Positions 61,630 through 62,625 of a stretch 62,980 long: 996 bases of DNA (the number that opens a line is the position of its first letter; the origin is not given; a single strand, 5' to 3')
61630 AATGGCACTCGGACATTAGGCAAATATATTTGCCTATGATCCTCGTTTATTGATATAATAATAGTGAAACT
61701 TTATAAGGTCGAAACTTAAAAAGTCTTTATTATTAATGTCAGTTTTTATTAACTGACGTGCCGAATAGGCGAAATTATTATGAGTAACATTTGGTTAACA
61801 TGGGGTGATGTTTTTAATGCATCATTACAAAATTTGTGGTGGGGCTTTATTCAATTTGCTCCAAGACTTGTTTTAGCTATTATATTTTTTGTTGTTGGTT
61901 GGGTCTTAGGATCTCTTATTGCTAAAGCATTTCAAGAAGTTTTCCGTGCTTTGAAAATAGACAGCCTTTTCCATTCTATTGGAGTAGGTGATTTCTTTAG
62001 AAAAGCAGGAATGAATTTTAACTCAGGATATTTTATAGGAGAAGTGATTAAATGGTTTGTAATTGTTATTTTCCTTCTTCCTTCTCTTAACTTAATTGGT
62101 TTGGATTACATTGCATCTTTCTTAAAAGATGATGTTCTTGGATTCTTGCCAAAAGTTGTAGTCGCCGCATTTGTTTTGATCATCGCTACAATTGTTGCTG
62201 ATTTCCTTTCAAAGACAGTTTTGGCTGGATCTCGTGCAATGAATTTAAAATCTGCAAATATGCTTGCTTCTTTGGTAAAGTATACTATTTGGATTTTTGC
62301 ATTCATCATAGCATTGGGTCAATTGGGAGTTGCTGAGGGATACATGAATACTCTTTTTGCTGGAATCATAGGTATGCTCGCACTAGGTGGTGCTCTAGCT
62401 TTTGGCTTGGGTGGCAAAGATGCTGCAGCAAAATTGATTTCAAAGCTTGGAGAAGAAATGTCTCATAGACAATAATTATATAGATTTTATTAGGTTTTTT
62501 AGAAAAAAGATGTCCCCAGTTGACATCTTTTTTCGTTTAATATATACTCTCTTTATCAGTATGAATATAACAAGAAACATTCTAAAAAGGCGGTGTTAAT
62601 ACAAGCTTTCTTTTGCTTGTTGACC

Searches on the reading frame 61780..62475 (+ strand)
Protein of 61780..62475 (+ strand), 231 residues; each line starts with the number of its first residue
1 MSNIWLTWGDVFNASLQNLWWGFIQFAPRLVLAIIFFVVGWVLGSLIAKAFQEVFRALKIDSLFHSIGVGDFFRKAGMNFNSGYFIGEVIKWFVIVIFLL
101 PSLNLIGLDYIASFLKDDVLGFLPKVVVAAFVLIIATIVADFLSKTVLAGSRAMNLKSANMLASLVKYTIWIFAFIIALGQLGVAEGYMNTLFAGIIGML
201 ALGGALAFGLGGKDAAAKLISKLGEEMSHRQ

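Call 49: search_protein_families(library=pfam, proteins=[window:61780-62475:+], max_evalue=0.01)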
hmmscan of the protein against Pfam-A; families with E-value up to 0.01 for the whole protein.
window:61780-62475:+ (231 aa): 1 family
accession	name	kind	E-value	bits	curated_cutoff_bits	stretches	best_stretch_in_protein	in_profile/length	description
PF05552.17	MS_channel_1st_1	-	4.8e-15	55.6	22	2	16-62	3-49/50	Mechanosensitive ion channel, conserved TM helix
